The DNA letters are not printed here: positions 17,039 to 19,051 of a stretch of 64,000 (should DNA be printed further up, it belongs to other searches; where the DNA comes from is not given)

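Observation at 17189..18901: GPCR-RGS fusion protein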

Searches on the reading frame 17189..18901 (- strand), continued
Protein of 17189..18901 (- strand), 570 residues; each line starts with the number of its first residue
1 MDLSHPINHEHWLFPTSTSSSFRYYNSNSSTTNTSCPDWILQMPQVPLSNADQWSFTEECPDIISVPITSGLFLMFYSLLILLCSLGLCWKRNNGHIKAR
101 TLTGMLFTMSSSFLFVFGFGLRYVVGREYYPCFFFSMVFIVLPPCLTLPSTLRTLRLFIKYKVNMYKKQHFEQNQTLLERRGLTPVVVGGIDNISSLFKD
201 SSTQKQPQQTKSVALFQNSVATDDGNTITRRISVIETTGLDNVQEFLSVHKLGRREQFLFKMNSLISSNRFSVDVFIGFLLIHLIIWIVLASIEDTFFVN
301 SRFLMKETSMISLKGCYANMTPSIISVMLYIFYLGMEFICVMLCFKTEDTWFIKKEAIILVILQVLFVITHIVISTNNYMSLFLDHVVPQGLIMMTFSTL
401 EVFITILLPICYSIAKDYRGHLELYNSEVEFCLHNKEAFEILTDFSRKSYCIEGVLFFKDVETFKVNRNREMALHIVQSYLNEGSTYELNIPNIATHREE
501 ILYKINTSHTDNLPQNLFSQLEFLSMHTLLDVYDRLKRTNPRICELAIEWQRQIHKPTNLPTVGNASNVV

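Call 37: predict_structure(alignment_id=A1)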
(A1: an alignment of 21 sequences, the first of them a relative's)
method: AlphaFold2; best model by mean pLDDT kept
length: 570 residues; sequences in the alignment: 21
mean_pLDDT: 76.0   pTM: 0.62
mean pLDDT of the five models: 76.0, 73.8, 73.4, 72.5, 71.1
residues with pLDDT >= 90: 194; 70-90: 229; 50-70: 40; < 50: 107
segments of 3 or more residues with pLDDT < 50: 1-14, 16-34, 183-242, 559-570
pLDDT, mean of each block of 10 residues (from residue 1): 37 34 31 60 72 55 88 96 96 85 90 92 90 90 89 89 81 70 44 32 29 27 27 36 52 78 87 91 94 90 86 88 88 92 84 87 92 85 82 92 94 83 70 90 90 91 89 92 81 86 87 85 87 91 91 67 46
secondary structure, 60 per line:
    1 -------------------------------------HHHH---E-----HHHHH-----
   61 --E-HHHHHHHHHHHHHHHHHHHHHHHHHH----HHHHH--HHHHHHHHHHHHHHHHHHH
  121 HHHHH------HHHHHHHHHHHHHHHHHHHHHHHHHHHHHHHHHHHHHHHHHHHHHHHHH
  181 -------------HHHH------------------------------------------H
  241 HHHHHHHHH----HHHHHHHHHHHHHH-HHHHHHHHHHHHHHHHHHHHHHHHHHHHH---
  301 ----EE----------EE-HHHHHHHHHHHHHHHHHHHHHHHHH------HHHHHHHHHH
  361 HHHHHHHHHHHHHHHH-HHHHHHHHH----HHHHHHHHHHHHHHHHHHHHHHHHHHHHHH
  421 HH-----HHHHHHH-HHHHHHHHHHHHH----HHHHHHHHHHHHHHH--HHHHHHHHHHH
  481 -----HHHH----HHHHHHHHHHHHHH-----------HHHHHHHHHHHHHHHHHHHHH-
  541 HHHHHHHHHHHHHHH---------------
elements in order: H38-41 H51-55 H65-90 H95-99 H102-125 H132-180 H194-197 H240-249 H254-267 H269-297 H320-344 H351-376 H378-386 H391-422 H428-434 H436-448 H453-467 H470-480 H486-489 H494-507 H519-539 H541-555

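Call 40: fold_search(model_id=the predicted structure, library=pdb)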
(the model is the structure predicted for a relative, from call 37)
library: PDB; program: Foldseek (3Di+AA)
matches with E <= 10: 631; with E <= 0.001: 0
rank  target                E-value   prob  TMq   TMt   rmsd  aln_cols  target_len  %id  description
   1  9hc3                  1.7e-02  1.00  0.35  0.47  12.1       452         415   11  Apo-state structure of the human metabotropic glutamate receptor 5 transmembrane domain freeze-trapped after light activ (released 2025-06-25)
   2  6ffh                  1.7e-02  1.00  0.33  0.44  12.4       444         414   10  Crystal Structure of mGluR5 in complex with Fenobam at 2.65 A (released 2018-03-07)
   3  2bt2_E                2.9e-02  1.00  0.18  0.67   3.6       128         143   18  Structure of the regulator of G-protein signaling 16 (released 2005-06-03)
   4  2bt2_D                3.2e-02  1.00  0.18  0.67   6.1       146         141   18  Structure of the regulator of G-protein signaling 16 (released 2005-06-03)
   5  2bt2_A                3.3e-02  1.00  0.18  0.67   3.8       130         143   18  Structure of the regulator of G-protein signaling 16 (released 2005-06-03)
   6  2bt2_C                4.0e-02  1.00  0.18  0.67   3.4       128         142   19  Structure of the regulator of G-protein signaling 16 (released 2005-06-03)
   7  3c7l_A                5.7e-02  1.00  0.18  0.76   2.6       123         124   20  Molecular architecture of Galphao and the structural basis for RGS16-mediated deactivation (released 2008-05-06)
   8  9mba_R                5.9e-02  0.99  0.28  0.22  13.2       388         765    9  Cryo-EM structure of complex of transducer-bound GPCR (released 2025-10-01)
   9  3c7l_B                6.8e-02  1.00  0.18  0.74   5.9       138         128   20  Molecular architecture of Galphao and the structural basis for RGS16-mediated deactivation (released 2008-05-06)
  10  7p2l                  7.4e-02  0.98  0.29  0.38  15.8       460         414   12  thermostabilised 7TM domain of human mGlu5 receptor bound to photoswitchable ligand alloswitch-1 (released 2021-09-08)
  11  2ik8_B                7.7e-02  1.00  0.18  0.77   3.3       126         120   19  Crystal structure of the heterodimeric complex of human RGS16 and activated Gi alpha 1 (released 2006-11-21)
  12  7she_B                8.1e-02  1.00  0.31  0.33  10.3       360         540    9  Cryo-EM structure of human GPR158 (released 2021-12-01)
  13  3c7k_D                9.2e-02  1.00  0.16  0.73   3.7       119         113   18  Molecular architecture of Galphao and the structural basis for RGS16-mediated deactivation (released 2008-05-06)
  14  2jm5_MODEL_1_A        9.2e-02  1.00  0.16  0.60   4.1       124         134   16  Solution Structure of the RGS domain from human RGS18 (released 2006-10-24)
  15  4ekc_B                9.6e-02  1.00  0.17  0.70   3.3       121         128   16  Structure of human regulator of G protein signaling 2 (RGS2) in complex with murine Galpha-q(R183C) (released 2013-01-30)
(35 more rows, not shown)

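Call 44: search_protein_families(library=pfam, alignment_id=A1, max_evalue=0.01)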
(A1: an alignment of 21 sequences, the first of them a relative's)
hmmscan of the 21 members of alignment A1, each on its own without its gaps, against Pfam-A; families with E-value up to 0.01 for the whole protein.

A. member 1, P0002 (570 aa): 1 family
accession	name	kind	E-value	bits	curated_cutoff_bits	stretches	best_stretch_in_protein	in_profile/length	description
PF00615.24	RGS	-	3.6e-05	24.6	23.9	1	433-507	6-82/117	Regulator of G protein signaling domain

B. families by the number of members that match (of 21 scanned): 3 families
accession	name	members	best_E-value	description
PF00615.24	RGS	21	7.8e-11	Regulator of G protein signaling domain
PF09128.16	RGS-like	3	0.00014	Regulator of G protein signalling-like domain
PF19351.4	DUF5929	1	0.0022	Domain of unknown function (DUF5929)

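Call 55: list_cluster_members(proteins=[P0008, P0012, P0015, P0021, P0029, P0062, P0063, P0073, P0095, P0119])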
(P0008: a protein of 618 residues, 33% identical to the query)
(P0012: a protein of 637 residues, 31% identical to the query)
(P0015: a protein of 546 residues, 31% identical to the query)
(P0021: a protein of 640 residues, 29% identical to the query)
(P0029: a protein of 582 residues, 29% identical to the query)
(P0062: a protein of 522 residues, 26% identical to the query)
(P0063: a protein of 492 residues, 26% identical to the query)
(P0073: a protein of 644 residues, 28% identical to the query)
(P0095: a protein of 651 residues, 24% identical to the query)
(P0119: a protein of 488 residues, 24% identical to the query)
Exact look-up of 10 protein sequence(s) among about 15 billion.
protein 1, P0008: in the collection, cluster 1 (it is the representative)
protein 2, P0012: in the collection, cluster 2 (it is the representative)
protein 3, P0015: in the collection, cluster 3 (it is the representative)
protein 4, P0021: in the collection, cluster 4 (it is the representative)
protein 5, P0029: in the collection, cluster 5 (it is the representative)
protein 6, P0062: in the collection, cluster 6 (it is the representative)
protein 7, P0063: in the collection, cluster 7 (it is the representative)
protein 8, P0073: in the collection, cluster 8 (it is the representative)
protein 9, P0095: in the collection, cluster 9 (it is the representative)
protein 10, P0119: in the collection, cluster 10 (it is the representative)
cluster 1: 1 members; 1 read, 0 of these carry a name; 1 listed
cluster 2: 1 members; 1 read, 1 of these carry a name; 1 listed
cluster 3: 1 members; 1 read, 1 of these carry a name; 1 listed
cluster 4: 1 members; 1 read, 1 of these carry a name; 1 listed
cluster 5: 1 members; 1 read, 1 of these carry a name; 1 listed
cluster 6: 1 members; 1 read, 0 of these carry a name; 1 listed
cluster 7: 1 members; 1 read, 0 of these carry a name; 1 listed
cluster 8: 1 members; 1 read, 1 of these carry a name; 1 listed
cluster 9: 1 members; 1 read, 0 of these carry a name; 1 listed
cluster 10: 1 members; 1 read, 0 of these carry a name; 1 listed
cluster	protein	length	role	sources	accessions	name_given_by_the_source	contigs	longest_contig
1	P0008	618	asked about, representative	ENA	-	-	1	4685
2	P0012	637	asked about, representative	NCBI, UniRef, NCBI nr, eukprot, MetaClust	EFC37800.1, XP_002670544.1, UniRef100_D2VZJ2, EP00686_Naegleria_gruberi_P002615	predicted protein [Naegleria gruberi] | Predicted protein n=1 Tax=Naegleria gruberi TaxID=5762 RepID=D2VZJ2_NAEGR | uncharacterized protein NAEGRDRAFT_59680 [Naegleria gruberi]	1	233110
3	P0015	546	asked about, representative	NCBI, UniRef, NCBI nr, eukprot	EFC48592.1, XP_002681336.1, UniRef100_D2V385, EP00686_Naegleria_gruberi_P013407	predicted protein [Naegleria gruberi] | Predicted protein n=1 Tax=Naegleria gruberi TaxID=5762 RepID=D2V385_NAEGR | uncharacterized protein NAEGRDRAFT_63266 [Naegleria gruberi]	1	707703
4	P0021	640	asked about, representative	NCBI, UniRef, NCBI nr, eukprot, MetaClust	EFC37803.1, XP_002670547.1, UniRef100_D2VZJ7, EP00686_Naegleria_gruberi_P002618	predicted protein [Naegleria gruberi] | Predicted protein n=1 Tax=Naegleria gruberi TaxID=5762 RepID=D2VZJ7_NAEGR | uncharacterized protein NAEGRDRAFT_74512 [Naegleria gruberi]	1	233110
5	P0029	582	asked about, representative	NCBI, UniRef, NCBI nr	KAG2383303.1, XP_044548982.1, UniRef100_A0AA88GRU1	hypothetical protein C9374_004640 [Naegleria lovaniensis] | RGS domain-containing protein n=1 Tax=Naegleria lovaniensis TaxID=51637 ... | uncharacterized protein C9374_004640 [Naegleria lovaniensis]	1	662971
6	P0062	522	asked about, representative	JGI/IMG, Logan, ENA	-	-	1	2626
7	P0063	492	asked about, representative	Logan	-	-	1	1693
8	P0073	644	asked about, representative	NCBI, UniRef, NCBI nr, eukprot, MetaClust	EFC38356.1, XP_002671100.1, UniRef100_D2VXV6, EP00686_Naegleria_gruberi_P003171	predicted protein [Naegleria gruberi] | Predicted protein n=1 Tax=Naegleria gruberi TaxID=5762 RepID=D2VXV6_NAEGR | uncharacterized protein NAEGRDRAFT_53117 [Naegleria gruberi]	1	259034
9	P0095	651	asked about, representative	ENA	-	-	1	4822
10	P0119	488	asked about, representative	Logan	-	-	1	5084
